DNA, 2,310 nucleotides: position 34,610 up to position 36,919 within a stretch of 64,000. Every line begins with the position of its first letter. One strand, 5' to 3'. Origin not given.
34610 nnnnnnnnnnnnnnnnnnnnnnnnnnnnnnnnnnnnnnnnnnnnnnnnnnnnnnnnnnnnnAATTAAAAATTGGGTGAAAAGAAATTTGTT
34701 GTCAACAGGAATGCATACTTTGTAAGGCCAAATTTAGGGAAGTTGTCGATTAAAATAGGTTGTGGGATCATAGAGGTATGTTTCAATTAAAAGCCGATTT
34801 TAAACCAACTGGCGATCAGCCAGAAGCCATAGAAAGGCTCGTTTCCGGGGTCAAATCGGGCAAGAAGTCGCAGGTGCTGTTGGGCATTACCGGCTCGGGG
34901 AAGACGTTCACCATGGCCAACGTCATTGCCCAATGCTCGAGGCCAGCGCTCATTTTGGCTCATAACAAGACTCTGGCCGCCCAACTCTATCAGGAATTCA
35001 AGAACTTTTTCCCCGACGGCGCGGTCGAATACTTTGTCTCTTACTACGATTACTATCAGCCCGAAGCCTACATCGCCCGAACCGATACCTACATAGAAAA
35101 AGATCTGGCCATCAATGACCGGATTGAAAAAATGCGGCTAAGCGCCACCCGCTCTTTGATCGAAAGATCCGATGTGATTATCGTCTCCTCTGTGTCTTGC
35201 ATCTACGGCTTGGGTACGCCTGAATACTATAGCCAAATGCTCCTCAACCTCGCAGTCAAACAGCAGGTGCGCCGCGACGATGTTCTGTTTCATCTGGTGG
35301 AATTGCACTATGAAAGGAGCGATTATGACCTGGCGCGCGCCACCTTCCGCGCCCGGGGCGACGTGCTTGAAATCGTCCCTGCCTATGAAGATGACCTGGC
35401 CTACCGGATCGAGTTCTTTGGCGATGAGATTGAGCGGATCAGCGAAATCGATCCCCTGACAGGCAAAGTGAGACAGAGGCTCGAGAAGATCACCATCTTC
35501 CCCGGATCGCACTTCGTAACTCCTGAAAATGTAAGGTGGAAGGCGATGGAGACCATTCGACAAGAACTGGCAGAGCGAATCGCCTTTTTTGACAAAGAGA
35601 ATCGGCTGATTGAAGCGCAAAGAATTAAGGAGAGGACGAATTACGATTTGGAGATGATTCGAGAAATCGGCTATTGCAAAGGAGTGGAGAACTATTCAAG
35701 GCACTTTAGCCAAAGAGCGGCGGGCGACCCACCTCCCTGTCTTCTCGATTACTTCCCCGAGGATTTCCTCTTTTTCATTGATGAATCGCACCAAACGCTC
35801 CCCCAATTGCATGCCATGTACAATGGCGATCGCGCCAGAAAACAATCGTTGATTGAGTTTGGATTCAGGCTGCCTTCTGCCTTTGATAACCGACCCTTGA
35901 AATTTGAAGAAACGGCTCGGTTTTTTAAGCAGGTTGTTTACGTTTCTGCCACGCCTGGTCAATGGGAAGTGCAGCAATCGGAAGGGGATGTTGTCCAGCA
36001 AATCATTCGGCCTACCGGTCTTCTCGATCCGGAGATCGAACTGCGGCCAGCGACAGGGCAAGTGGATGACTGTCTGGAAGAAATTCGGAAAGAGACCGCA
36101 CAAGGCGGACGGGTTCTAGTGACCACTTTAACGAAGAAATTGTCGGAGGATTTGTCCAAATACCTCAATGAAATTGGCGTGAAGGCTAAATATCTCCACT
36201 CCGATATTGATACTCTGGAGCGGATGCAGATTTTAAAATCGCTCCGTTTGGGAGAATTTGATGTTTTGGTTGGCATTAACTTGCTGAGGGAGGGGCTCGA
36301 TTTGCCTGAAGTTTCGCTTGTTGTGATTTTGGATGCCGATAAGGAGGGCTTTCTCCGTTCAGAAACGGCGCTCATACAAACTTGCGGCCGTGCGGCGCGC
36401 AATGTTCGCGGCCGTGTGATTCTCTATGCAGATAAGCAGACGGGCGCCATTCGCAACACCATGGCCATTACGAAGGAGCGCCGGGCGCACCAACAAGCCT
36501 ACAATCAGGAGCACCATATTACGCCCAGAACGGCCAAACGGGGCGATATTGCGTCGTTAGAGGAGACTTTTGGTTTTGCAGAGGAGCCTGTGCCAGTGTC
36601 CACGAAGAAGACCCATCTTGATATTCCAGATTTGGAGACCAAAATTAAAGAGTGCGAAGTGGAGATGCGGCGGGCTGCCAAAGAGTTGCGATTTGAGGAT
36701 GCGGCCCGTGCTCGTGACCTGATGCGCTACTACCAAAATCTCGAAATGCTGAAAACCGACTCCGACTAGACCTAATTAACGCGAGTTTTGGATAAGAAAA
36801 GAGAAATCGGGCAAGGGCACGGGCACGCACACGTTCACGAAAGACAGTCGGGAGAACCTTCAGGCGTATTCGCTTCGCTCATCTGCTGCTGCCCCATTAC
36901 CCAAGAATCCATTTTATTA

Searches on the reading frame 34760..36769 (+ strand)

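Call 42: search_protein_families(library=pfam, proteins=[window:34760-36769:+], max_evalue=0.00001)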
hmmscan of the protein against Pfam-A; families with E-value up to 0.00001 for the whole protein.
window:34760-36769:+ (669 aa): 6 families
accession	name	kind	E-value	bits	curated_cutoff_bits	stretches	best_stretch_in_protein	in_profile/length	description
PF17757.6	UvrB_inter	-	2.3e-31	108.2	22.9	1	162-252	1-91/91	UvrB interaction domain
PF00271.37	Helicase_C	-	1.1e-20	74.4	23.5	1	438-548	6-109/110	Helicase conserved C-terminal domain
PF12344.14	UvrB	-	1.8e-14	53.7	27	1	555-594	1-40/43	Ultra-violet resistance protein B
PF04851.21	ResIII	-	4.6e-14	53.1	22.5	1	15-88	3-81/164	Type III restriction enzyme, res subunit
PF00270.35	DEAD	-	1.3e-07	32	26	0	19-87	3-72/167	DEAD/DEAH box helicase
PF02151.25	UVR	-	3.4e-06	27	21.5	0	627-660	2-35/36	UvrB/uvrC motif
